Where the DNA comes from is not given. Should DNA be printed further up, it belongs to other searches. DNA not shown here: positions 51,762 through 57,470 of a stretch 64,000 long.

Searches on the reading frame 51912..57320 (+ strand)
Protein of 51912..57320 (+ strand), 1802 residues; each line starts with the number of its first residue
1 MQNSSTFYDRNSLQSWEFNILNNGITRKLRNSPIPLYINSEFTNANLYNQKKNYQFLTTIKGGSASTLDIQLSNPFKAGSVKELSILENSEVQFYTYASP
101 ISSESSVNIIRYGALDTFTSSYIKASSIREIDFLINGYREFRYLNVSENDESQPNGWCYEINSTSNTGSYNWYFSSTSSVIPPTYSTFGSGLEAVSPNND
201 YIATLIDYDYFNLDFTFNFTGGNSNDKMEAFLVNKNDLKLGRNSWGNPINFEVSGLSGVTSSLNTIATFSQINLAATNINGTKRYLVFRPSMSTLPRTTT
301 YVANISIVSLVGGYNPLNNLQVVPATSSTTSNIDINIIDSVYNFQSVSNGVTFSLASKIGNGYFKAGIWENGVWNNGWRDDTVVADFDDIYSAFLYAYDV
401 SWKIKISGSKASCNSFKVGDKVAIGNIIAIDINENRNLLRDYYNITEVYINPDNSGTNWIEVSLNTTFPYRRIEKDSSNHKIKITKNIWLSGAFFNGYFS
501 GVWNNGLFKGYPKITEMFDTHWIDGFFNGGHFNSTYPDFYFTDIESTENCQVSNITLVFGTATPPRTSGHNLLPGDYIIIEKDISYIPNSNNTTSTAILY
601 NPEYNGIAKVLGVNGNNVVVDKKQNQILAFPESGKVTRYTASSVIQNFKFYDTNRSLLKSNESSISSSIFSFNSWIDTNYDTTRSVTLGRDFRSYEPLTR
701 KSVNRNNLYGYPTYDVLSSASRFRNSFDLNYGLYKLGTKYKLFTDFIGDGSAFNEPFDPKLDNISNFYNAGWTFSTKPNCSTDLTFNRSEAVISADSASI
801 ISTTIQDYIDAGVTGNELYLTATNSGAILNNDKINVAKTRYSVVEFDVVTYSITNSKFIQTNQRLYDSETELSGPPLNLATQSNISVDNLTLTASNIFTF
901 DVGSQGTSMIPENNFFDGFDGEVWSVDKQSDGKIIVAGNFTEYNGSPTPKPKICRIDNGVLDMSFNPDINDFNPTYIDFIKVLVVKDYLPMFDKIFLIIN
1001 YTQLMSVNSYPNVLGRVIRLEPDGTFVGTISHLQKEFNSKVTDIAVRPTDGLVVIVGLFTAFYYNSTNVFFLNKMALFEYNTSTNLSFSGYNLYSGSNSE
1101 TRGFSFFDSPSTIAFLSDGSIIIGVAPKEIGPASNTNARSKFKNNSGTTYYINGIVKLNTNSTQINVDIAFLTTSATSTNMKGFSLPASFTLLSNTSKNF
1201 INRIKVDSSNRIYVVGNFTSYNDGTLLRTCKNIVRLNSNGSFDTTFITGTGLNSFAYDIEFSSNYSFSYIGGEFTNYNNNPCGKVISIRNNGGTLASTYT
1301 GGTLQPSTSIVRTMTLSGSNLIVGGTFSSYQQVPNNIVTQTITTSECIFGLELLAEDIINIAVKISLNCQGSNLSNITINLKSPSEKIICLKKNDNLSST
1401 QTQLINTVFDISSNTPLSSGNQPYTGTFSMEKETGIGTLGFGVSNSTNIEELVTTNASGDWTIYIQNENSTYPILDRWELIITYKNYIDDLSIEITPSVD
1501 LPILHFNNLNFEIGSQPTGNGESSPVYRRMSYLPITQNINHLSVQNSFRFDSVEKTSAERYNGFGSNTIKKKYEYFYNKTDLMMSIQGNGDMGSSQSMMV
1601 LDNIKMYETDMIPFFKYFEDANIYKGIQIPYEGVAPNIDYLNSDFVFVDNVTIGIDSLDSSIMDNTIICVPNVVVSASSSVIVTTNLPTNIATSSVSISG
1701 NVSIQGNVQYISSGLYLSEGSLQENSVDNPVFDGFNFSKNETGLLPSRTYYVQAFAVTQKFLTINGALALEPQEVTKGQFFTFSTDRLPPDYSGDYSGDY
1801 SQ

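Call 67: search_protein_families(library=pfam, proteins=[window:51912-57320:+], max_evalue=0.001)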
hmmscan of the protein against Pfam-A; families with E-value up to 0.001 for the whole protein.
window:51912-57320:+ (1802 aa): 2 families
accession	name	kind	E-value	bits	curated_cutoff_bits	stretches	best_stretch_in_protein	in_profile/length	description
PF17164.10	DUF5122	-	1.3e-17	64.2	27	2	1209-1246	3-36/36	Domain of unknown function (DUF5122) beta-propeller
PF01483.27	P_proprotein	-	0.00027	21.4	21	0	1363-1481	4-85/86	Proprotein convertase P-domain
